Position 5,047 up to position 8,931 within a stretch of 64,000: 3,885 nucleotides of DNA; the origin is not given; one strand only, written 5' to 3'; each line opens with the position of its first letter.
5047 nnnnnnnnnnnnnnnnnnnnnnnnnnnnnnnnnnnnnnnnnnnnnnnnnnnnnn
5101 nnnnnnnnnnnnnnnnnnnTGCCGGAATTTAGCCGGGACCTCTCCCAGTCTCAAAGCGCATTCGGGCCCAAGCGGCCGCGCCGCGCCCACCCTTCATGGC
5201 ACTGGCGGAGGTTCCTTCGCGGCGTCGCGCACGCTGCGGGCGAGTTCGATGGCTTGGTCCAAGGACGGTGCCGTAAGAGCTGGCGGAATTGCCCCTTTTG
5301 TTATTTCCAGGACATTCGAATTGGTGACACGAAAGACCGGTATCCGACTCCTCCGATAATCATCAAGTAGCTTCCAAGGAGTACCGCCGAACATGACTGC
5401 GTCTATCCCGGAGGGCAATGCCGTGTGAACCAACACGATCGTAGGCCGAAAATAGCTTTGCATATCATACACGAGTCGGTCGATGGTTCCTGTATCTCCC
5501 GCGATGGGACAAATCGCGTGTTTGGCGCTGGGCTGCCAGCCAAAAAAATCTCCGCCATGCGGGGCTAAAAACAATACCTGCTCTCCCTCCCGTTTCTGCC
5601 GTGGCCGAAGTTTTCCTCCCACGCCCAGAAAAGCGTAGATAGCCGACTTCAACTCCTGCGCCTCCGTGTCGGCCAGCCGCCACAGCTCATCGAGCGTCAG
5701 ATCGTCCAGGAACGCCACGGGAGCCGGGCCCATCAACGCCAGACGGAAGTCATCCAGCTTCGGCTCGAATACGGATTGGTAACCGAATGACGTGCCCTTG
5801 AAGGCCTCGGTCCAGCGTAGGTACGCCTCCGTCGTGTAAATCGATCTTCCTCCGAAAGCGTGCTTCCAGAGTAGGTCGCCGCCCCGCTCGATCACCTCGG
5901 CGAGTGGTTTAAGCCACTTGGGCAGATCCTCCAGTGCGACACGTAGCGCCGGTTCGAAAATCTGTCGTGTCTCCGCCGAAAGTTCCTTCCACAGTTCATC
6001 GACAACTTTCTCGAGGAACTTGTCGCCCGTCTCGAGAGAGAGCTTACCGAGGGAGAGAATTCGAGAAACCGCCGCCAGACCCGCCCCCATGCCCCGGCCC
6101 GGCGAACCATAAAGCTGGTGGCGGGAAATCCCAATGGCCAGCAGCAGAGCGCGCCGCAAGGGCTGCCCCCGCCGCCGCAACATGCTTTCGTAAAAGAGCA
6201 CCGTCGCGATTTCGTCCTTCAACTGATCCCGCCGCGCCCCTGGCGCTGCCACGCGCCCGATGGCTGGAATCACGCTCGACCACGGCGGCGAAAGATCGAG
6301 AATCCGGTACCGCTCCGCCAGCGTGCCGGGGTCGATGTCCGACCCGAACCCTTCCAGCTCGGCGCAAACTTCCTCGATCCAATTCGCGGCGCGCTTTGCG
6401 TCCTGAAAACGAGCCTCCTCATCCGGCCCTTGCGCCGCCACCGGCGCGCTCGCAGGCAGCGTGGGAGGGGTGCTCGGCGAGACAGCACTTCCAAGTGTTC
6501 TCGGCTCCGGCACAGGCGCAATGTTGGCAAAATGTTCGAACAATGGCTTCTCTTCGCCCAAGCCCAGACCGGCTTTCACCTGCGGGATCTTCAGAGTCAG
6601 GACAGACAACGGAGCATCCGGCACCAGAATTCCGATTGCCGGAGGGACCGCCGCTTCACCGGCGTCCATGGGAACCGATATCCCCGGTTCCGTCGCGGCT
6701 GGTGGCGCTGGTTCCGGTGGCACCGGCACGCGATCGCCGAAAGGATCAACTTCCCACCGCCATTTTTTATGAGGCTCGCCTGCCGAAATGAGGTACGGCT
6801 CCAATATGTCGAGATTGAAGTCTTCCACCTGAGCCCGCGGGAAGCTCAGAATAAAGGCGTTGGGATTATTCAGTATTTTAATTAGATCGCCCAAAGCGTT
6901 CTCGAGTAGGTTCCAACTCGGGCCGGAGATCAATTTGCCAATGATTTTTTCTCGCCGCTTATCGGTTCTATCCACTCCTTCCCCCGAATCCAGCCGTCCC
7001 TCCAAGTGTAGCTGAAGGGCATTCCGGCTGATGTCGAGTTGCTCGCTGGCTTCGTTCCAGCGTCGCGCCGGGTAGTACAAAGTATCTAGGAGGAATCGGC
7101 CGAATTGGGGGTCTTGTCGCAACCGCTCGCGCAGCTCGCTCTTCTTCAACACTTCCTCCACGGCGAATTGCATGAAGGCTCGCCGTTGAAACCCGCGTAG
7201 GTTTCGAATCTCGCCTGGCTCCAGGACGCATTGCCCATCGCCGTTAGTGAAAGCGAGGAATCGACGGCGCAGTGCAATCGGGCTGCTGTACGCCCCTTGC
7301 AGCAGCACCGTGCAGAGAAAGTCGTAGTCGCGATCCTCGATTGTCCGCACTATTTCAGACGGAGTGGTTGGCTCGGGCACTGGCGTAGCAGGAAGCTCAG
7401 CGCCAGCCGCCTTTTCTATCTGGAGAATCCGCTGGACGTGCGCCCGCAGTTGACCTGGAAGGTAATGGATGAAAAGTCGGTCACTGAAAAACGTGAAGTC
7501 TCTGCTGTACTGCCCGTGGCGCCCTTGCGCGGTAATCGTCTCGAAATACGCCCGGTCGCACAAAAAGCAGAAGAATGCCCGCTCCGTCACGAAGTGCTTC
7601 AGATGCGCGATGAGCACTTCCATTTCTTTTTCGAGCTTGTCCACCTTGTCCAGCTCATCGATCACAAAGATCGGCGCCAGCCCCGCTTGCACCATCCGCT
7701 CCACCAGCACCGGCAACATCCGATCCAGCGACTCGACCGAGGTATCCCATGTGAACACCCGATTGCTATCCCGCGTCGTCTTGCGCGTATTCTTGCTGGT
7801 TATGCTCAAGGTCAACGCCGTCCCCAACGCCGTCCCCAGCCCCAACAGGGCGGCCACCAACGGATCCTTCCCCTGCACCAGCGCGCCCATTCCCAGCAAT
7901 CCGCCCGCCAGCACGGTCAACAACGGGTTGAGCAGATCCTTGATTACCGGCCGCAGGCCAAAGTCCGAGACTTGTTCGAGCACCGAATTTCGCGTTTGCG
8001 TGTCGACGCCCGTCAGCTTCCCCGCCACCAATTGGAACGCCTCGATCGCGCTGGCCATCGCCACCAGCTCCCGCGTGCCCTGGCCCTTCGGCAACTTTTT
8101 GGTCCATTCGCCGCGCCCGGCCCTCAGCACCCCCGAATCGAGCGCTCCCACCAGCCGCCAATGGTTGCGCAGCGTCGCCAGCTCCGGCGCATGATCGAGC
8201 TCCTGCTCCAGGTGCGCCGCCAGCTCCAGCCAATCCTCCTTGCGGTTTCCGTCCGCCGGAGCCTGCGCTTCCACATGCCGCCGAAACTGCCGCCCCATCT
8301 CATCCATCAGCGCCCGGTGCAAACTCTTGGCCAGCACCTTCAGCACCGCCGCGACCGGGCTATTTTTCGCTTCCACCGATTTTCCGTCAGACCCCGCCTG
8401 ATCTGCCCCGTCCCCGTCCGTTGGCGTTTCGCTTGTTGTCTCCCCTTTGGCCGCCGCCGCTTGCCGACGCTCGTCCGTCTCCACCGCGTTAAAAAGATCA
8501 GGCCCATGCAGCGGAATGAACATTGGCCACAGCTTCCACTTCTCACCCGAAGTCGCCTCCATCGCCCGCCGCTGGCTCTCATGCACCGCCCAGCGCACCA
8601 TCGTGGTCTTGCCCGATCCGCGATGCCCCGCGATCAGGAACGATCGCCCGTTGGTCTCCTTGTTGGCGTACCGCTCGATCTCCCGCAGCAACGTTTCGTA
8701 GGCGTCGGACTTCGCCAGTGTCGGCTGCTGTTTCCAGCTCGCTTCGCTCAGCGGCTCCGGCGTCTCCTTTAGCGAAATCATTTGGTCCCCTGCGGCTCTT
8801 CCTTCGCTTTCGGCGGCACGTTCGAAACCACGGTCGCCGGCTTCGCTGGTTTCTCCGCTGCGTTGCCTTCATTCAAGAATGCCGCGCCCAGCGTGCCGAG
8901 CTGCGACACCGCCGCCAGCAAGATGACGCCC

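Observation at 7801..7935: Hydrophobic two-helix hairpin inserted between Walker A and Walker B of the 1195-aa NTPase (KAP-like topology)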

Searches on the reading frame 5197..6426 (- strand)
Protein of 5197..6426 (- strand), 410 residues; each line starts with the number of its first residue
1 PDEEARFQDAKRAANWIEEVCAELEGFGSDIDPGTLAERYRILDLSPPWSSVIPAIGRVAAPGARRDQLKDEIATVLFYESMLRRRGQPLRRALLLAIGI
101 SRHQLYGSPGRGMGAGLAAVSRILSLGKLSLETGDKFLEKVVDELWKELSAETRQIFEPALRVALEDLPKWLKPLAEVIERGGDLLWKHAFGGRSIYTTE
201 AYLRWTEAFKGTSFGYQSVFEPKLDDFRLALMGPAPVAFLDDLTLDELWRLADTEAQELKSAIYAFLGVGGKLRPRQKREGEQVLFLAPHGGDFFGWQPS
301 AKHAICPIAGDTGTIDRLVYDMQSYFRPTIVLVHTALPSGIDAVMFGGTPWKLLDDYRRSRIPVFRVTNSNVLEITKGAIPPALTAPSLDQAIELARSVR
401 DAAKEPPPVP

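Call 41: search_protein_families(library=pfam, proteins=[window:5197-6426:-], max_evalue=1)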
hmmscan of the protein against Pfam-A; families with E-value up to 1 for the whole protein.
window:5197-6426:- (410 aa): 0 families

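Call 50: predict_structure(alignment_id=A2)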
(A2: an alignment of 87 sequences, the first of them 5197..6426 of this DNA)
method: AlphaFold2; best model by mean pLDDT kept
length: 410 residues; sequences in the alignment: 87
mean_pLDDT: 88.4   pTM: 0.86
mean pLDDT of the five models: 88.4, 87.7, 87.1, 86.8, 86.6
residues with pLDDT >= 90: 270; 70-90: 105; 50-70: 25; < 50: 10
segments of 3 or more residues with pLDDT < 50: 105-107, 338-341, 344-346
pLDDT, mean of each block of 10 residues (from residue 1): 91 97 94 97 97 98 94 98 95 93 60 89 94 95 93 88 82 87 84 71 91 78 90 77 91 91 94 91 93 84 94 90 94 72 52 88 92 82 92 96 88
secondary structure, 60 per line:
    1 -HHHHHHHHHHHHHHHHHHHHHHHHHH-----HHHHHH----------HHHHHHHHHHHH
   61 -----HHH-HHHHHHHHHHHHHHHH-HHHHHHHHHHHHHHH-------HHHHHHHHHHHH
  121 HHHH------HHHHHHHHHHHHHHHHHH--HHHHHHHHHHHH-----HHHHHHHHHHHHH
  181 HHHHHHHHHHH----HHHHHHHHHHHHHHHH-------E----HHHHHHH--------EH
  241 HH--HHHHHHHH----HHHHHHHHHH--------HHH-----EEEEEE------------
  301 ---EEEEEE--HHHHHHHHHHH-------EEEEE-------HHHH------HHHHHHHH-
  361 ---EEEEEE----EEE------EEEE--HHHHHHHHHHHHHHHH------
elements in order: H2-27 H33-38 H49-60 H70-85 H87-101 H109-124 H131-148 H151-162 H168-191 H196-211 H224-230 H245-252 H257-266 E283-288 E304-309 H312-322 E330-334 H342-345 H352-359 E364-369 E374-376 E383-386 H389-404
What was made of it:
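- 5197..6426 (-): C-terminal module: a helical array followed by a small α/β domain (aa 786-1195). Separate AF2 model, pLDDT 88.4 (call 50).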

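Call 53: fold_search(model_id=the predicted structure, library=pdb)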
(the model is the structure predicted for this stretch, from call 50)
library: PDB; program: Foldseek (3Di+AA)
matches with E <= 10: 326; with E <= 0.001: 0
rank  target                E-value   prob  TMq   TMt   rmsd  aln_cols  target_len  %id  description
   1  6aqy_D                2.3e-01  0.38  0.14  0.18   9.8       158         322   13  Crystal structure of a gdp-l-fucose synthetase from Naegleria fowleri (released 2017-08-30)
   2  8g7w_B                2.3e-01  0.35  0.15  0.07  10.1       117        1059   20  Type I modPKS reducing region (released 2023-06-07)
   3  7xcn_N                3.0e-01  0.47  0.20  0.33   7.6       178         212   13  Crystal structure of the MttB-MttC complex at 2.7 A resolution (released 2023-01-18)
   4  8jbt_A                3.0e-01  0.35  0.21  0.33  11.6       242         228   13  B12-binding domain from Chloracidobacterium thermophilum MerR family protein, anaerobic light state (released 2024-11-13)
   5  7poa_B                3.1e-01  0.20  0.15  0.15  14.8       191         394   15  An Irreversible, Promiscuous and Highly Thermostable Claisen-Condensation Biocatalyst Drives the Synthesis of Substitu (released 2022-09-21)
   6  8g7w_A                3.5e-01  0.28  0.15  0.07  10.1       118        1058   20  Type I modPKS reducing region (released 2023-06-07)
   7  4g97                  3.5e-01  0.15  0.17  0.26  17.4       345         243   11  Crystal structure of the response regulator PhyR from Brucella abortus (released 2014-03-12)
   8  8r5s_D                4.1e-01  0.12  0.13  0.20  19.3       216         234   10  t113 - De-novo designed soluble homotetramer (released 2024-11-27)
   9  5aj0_BA               4.3e-01  0.30  0.16  0.26  14.4       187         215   13  Cryo electron microscopy of actively translating human polysomes (POST state). (released 2015-05-20)
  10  8s1y_A                4.5e-01  0.14  0.14  0.14  14.7       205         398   13  ThaOS V79A (released 2025-03-05)
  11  2qee_J                4.8e-01  0.08  0.13  0.13  15.4       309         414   11  Crystal structure of putative amidohydrolase BH0493 from Bacillus halodurans C-125 (released 2007-07-24)
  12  6g5h_A                5.3e-01  0.20  0.16  0.27  16.1       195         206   13  Cryo-EM structure of a late human pre-40S ribosomal subunit - Mature (released 2018-06-06)
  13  7qep_S0               5.3e-01  0.16  0.15  0.25  14.0       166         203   14  Cryo-EM structure of the ribosome from Encephalitozoon cuniculi (released 2022-02-09)
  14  5z47_B                5.3e-01  0.08  0.10  0.16  13.9       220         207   15  Crystal structure of pyrrolidone carboxylate peptidase I with disordered loop A from Deinococcus radiodurans R1 (released 2019-01-16)
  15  8qae_A                5.6e-01  0.08  0.12  0.17  16.0       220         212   16  X-ray crystal structure of a de novo designed single-chain antiparallel 6-helix alpha-helical barrel, sc-apCC-6-SLLA (released 2024-07-03)
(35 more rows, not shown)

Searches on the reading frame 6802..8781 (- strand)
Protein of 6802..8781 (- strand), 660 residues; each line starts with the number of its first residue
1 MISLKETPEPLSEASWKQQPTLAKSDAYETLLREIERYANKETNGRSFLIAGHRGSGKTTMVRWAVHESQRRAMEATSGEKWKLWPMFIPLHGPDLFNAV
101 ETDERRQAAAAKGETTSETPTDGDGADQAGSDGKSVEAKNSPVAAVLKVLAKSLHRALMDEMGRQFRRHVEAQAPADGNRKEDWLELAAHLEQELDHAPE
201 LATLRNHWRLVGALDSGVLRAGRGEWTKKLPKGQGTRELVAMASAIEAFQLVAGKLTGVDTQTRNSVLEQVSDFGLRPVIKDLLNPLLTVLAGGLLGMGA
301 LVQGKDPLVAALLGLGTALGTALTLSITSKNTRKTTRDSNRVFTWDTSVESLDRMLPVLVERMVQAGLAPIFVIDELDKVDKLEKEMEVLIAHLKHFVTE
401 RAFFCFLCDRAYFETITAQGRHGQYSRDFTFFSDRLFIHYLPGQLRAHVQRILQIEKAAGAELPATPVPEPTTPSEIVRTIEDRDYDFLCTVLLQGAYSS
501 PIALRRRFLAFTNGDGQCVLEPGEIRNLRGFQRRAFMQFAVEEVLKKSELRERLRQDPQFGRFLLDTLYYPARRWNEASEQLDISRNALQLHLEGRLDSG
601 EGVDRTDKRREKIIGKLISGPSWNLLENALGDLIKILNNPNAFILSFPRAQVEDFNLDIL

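Call 84: search_dna_similar(query=window:6802-8781:-, collection=plasmids, mode=protein, max_evalue=0.00001, max_rows=15)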
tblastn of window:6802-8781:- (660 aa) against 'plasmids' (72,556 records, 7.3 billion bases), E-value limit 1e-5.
Records with a match: 1; places in all: 1; records where one place covers at least 80% of the query: 1.
Best place of each record, by identity: <60% 1.
By first word of the organism name: Burkholderia 1.
By predicted mobility (MOB-suite, as given by PLSDB): conjugative 1.
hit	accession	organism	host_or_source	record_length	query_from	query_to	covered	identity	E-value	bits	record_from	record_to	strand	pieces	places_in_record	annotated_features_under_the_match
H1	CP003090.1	Burkholderia sp. YI23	-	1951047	21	601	88%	31.7%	3e-56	214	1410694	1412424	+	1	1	hypothetical protein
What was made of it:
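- Closest known: KAP family P-loop NTPases. Different: Chromosomal, not plasmid-borne (call 84).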

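Call 85: search_dna_similar(query=window:6802-8781:-, collection=phages, mode=protein, max_evalue=0.00001, max_rows=10)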
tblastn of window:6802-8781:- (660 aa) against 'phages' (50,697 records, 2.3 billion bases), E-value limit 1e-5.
No match.
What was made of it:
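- On KAP NTPase (PF07693): 1 of 72,556 plasmid records (a 1.95-Mb Burkholderia replicon) and 0 phage records hold a relative (calls 84, 85).
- The family is not plasmid- or phage-borne (calls 84, 85).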
